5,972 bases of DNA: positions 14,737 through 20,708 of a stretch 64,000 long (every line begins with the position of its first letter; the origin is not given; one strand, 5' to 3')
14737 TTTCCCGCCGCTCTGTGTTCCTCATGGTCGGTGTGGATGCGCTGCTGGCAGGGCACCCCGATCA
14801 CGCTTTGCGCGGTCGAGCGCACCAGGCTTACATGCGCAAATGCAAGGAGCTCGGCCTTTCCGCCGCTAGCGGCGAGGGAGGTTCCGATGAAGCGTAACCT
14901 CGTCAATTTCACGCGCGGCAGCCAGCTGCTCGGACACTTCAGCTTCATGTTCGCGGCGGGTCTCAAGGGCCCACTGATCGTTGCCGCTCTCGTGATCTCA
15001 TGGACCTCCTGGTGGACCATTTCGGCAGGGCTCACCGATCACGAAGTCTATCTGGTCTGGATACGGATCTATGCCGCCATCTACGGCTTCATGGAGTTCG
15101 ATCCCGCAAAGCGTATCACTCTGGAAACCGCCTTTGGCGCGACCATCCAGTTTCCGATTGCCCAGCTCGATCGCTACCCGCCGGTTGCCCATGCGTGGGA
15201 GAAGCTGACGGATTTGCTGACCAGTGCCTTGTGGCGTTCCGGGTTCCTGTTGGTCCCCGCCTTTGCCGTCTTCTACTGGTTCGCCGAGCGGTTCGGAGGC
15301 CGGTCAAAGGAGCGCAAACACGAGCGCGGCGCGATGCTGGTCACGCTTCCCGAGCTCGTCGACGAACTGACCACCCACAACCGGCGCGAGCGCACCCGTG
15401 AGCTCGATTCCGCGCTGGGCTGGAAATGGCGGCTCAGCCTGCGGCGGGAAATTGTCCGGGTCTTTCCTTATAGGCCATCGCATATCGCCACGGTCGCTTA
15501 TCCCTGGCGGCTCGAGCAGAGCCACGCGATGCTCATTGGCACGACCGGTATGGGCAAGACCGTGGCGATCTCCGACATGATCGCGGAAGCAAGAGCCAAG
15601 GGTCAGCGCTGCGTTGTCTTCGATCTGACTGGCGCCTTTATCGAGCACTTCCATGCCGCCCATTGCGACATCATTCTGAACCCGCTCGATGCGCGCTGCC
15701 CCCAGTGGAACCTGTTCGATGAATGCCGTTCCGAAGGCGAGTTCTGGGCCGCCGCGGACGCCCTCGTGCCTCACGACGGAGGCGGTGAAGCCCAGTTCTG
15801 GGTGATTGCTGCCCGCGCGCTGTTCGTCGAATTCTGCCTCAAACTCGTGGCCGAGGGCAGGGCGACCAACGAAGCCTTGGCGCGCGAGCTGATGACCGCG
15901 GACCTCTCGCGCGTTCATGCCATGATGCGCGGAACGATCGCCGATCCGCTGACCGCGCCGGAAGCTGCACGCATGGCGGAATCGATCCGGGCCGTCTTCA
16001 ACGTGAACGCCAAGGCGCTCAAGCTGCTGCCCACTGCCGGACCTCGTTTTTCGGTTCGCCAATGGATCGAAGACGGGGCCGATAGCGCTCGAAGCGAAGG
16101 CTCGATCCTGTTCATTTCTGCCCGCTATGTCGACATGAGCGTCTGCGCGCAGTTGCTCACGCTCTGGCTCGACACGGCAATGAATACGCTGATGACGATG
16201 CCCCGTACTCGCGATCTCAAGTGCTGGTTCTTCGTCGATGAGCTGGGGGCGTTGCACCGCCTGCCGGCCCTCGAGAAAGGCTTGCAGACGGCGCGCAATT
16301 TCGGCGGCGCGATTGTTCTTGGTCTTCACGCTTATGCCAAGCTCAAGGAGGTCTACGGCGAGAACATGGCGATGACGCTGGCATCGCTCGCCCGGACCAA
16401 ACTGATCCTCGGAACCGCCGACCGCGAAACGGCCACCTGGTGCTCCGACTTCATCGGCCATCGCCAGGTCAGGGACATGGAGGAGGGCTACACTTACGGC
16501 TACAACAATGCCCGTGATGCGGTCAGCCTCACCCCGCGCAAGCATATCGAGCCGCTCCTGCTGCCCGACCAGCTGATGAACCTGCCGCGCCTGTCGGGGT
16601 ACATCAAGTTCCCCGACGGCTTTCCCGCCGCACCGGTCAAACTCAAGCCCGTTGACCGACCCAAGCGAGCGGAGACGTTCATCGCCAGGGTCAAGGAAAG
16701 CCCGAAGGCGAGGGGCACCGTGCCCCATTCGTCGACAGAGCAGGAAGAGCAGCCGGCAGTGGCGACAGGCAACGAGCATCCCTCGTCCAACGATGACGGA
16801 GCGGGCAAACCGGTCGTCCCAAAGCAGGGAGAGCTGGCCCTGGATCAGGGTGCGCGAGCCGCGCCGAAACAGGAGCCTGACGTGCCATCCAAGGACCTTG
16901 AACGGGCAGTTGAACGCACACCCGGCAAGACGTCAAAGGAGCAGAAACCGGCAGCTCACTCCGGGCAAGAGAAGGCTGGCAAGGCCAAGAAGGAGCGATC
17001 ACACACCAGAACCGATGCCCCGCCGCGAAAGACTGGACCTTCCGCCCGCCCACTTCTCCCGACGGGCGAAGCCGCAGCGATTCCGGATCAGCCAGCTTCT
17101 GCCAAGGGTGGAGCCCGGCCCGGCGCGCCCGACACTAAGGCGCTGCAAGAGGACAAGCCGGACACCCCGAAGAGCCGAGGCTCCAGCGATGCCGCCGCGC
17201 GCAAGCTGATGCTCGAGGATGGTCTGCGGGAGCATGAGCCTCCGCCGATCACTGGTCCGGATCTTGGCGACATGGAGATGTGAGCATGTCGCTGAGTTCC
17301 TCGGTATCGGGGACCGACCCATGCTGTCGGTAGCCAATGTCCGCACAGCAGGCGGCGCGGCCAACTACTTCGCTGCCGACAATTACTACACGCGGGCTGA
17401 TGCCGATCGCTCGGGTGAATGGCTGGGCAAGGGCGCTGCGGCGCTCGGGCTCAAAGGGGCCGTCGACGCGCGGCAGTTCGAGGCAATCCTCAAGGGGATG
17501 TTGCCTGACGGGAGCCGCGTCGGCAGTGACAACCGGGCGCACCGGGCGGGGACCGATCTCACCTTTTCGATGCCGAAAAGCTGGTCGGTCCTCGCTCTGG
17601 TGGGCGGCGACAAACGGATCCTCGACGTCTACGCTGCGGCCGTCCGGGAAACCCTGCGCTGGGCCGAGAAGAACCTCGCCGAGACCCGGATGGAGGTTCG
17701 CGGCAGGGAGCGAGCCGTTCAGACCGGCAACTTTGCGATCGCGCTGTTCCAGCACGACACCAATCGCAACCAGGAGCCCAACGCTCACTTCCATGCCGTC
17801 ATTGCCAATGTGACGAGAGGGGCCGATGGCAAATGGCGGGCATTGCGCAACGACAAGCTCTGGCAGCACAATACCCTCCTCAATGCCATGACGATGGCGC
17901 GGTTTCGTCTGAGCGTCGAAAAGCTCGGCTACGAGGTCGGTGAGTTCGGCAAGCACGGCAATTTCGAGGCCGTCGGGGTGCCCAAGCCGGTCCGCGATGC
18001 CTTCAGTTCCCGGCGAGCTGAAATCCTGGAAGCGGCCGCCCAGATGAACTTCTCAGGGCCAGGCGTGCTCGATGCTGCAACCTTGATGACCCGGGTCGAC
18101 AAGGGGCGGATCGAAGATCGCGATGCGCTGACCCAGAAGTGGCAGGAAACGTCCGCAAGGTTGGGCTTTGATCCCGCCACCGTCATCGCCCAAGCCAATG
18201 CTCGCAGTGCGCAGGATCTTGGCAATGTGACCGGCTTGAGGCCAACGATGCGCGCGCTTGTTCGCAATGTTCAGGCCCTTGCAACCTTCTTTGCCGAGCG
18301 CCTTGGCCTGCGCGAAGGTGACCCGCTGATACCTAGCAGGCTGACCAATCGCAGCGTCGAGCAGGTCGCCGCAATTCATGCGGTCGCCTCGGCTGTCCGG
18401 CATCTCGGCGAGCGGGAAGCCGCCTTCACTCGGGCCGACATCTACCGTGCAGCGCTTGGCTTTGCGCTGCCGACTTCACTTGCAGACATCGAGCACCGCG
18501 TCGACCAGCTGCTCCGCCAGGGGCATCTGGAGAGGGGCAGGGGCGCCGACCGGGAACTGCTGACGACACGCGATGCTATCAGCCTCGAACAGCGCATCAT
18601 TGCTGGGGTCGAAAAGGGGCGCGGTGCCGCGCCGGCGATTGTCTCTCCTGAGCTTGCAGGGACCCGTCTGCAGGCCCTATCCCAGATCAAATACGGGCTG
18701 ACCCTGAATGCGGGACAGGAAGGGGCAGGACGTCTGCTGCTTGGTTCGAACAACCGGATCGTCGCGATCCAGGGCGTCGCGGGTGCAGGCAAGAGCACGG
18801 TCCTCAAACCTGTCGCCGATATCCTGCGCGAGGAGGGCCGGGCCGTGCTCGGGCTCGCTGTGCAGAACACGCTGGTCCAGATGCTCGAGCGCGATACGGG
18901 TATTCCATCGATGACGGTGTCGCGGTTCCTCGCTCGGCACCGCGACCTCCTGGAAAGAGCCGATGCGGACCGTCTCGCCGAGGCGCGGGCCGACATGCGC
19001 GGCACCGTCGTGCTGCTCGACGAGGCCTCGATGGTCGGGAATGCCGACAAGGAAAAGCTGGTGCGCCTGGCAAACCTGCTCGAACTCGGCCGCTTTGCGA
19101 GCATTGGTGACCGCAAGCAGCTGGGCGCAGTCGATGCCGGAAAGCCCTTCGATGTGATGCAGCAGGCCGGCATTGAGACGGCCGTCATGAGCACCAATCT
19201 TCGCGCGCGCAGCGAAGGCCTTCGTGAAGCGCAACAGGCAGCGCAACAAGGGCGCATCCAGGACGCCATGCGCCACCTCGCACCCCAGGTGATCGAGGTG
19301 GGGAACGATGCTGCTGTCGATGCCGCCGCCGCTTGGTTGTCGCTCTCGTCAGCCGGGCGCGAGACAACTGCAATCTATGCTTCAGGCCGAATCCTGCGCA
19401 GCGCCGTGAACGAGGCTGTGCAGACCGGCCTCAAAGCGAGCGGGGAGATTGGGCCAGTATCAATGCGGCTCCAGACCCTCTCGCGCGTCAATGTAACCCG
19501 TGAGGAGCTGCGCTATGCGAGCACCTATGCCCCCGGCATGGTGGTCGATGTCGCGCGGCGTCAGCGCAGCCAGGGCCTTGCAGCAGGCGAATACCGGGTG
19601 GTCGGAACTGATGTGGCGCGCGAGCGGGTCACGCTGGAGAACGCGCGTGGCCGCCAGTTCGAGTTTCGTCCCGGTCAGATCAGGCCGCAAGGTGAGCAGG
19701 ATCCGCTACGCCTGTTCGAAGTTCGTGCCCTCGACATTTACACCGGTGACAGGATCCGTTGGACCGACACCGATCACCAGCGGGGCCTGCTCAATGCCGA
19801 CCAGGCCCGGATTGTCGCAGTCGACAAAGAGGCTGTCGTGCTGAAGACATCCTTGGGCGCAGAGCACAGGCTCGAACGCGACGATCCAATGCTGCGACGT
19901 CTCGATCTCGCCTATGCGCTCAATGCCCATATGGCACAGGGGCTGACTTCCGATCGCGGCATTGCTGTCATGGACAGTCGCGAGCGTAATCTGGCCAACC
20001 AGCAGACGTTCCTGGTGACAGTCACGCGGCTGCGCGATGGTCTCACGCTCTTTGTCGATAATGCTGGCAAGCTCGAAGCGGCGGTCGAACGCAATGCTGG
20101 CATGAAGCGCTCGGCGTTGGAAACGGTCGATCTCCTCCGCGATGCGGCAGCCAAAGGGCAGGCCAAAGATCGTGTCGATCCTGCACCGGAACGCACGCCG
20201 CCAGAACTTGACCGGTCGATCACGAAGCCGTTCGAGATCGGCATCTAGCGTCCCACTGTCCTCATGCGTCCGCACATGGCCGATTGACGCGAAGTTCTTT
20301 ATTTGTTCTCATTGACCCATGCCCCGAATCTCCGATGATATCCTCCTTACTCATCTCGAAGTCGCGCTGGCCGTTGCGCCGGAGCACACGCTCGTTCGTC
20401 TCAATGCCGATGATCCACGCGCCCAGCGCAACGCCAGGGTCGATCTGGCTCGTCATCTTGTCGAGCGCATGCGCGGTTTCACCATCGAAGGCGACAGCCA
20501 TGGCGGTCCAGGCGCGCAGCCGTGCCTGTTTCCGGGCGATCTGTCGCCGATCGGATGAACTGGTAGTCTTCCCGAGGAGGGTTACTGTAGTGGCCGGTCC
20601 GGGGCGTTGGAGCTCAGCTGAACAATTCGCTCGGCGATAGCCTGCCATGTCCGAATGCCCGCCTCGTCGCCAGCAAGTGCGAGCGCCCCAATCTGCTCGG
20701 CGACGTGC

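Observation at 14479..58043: Element-wide host-LexA (SOS) regulon wired onto conjugation, its regulators and a defence system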

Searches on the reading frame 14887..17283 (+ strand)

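Call 14: search_protein_families(library=pfam, proteins=[window:14887-17283:+], max_evalue=0.01)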
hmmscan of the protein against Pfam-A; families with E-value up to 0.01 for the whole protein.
window:14887-17283:+ (798 aa): 4 families
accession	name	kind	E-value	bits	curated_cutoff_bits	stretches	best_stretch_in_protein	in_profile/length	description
PF10412.15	TrwB_AAD_bind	-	6.5e-160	532.7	20.5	1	198-587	2-387/387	Type IV secretion-system coupling protein DNA-binding domain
PF12696.13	TraG-D_C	-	1.2e-17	64.4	22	1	447-568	3-126/126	TraM recognition site of TraD and TraG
PF02534.20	T4SS-DNA_transf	-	9.6e-17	61.4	20.1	2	405-568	260-425/468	Type IV secretory system Conjugative DNA transfer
PF01935.23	DUF87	-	0.0034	18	23.2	1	212-255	24-68/220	Helicase HerA, central domain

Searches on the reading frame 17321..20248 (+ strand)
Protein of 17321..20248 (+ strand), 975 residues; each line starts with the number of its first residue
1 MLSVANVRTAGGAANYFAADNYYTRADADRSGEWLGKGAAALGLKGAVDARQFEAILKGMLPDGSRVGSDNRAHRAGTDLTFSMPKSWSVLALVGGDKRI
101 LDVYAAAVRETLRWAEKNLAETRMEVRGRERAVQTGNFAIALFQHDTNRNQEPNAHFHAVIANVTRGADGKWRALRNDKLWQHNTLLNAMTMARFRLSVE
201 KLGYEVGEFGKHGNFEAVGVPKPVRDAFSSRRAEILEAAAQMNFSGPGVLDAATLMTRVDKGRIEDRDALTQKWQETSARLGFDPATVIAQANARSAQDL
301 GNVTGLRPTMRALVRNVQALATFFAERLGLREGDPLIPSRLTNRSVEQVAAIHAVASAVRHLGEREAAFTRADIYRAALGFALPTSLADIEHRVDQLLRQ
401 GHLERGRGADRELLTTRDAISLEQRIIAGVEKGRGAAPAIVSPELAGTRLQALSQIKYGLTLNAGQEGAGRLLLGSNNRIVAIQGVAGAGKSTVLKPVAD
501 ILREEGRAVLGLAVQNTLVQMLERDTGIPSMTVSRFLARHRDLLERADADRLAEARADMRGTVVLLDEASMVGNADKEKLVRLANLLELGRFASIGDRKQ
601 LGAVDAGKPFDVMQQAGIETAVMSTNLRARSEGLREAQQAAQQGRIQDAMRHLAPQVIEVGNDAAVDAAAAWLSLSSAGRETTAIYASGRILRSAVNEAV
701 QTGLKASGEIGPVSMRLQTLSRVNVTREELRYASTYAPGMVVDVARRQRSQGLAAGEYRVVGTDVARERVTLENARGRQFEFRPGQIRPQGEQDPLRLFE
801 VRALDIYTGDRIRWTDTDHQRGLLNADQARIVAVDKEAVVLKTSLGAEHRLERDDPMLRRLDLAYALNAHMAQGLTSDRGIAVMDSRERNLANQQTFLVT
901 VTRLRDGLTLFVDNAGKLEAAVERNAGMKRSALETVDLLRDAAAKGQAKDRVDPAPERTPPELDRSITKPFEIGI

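Call 14: search_protein_families(library=pfam, proteins=[window:17321-20248:+], max_evalue=0.01)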
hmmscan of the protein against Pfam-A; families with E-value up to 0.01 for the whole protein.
window:17321-20248:+ (975 aa): 10 families
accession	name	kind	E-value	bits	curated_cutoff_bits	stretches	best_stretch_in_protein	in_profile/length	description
PF08751.17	TrwC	-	3.1e-82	276.8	25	1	10-280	1-285/286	TrwC relaxase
PF13604.12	AAA_30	-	3.3e-38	131.8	27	1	461-654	1-181/191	AAA domain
PF13245.12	AAA_19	-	5.6e-11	43.2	25.1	1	476-602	9-130/134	AAA domain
PF01443.25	Viral_helicase1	-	1e-05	25.9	21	0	483-602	3-98/228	Viral superfamily 1 RNA helicase core domain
PF18340.7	TraI_2B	-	0.0002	21.6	26.7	1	719-788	1-66/79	DNA relaxase TraI 2B/2B-like domain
PF13191.12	AAA_16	-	0.00027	21.9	32.6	1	477-587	24-156/167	AAA ATPase domain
PF13401.12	AAA_22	-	0.00098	19.9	27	1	477-586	4-110/130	AAA domain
PF09848.15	SLFN-g3_helicase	-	0.0058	16.4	24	0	479-571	2-90/354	Schlafen group 3, DNA/RNA helicase domain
PF03266.21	NTPase_1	-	0.0077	16.5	23.9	0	481-516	2-37/168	NTPase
PF25199.1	nSTAND_NTPase5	-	0.0087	16.3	34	0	476-510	39-74/145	Novel STAND NTPase 5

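Call 20: find_related_loci(query=window:17321-20248:+, collection=genome_contigs, flank=10000)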
Query window:17321-20248:+ (975 aa) in genome_contigs; peptide patterns used: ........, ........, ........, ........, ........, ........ (x = any residue, [..] = any of these).
265 stretches matched a pattern; 144 encode a relative of the query (tblastn E <= 1e-3); the best 80 are kept; 80 distinct loci.
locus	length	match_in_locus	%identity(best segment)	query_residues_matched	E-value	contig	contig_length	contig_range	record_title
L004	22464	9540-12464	94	1-975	0e+0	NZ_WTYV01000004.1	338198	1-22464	Alteraurantiacibacter buctensis strain M0322 NODE_4_length_338198, whole genome shotgun sequence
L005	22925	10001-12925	94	1-975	0e+0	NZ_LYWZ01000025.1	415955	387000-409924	Croceicoccus mobilis strain Ery22 Ery22_C25, whole genome shotgun sequence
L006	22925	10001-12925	94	1-975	0e+0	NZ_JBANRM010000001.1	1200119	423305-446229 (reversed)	Altererythrobacter fulvus strain KACC 19119 NODE_1_length_1200119_cov_259.731839, whole genome shotgun sequence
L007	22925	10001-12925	94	1-975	0e+0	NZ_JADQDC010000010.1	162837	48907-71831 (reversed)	Novosphingobium jiangmenense strain 1Y9A NODE_10_length_162837_cov_51.634110, whole genome shotgun sequence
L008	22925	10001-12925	95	1-975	0e+0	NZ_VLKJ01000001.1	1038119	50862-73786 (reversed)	Novosphingobium taihuense strain CGMCC 1.3432 IQ25DRAFT_scaffold00001.1, whole genome shotgun sequence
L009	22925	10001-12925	93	1-975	0e+0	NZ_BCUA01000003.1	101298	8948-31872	Sphingopyxis granuli NBRC 100800, whole genome shotgun sequence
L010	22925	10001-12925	93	1-975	0e+0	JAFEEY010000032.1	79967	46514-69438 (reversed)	MAG: Proteobacteria bacterium isolate SZAS KAN-30 PROT-KAN-1__32__length-79967, whole genome shotgun sequence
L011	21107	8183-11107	93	1-975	0e+0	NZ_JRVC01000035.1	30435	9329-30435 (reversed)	Novosphingobium subterraneum strain DSM 12447 NJ75_contig000035, whole genome shotgun sequence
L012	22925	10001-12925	92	1-975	0e+0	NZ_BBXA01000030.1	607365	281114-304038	Novosphingobium sp. MD-1, whole genome shotgun sequence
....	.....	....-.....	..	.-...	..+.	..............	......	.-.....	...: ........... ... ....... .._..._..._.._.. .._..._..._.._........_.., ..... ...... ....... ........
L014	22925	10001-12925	92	1-975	0e+0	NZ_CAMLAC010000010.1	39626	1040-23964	MAG: uncultured Sphingomonas sp. isolate SRR7287211_bin.7_metawrap_v1.3.0_MAG ERZ10357897_156, whole genome shotgun sequ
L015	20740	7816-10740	96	1-975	0e+0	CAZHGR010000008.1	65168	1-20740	MAG TPA_asm: uncultured Sphingobium sp. isolate SRP287051_co2_66 genome assembly, contig: NODE_991_length_65168_cov_30.3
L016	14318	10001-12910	89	6-975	0e+0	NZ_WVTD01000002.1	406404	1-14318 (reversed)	Novosphingobium silvae strain FGD1 NODE_2_length_406404_cov_34.230151, whole genome shotgun sequence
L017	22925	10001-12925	97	1-975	0e+0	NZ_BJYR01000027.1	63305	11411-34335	Novosphingobium sediminis strain NBRC 106119 sequence27, whole genome shotgun sequence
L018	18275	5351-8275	94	1-975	0e+0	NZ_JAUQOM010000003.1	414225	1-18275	Sphingobium cyanobacteriorum strain HBC34 contig3, whole genome shotgun sequence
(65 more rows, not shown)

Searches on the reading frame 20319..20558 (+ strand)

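Call 14: search_protein_families(library=pfam, proteins=[window:20319-20558:+], max_evalue=0.01)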
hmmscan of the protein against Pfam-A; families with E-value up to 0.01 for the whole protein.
window:20319-20558:+ (79 aa): 0 families

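Call 36: search_protein_families(library=pfam, proteins=[window:20319-20558:+], max_evalue=5)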
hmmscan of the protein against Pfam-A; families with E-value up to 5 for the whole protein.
window:20319-20558:+ (79 aa): 1 family
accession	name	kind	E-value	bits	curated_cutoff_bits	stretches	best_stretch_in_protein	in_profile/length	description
PF20561.3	DUF6771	-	0.037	14.3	23.7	1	12-53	8-49/63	Domain of unknown function (DUF6771)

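Call 52: search_protein_families(library=ncbifam, proteins=[window:20319-20558:+], max_evalue=0.01)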
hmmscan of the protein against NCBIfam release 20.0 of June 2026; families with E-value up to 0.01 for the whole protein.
window:20319-20558:+ (79 aa): 0 families
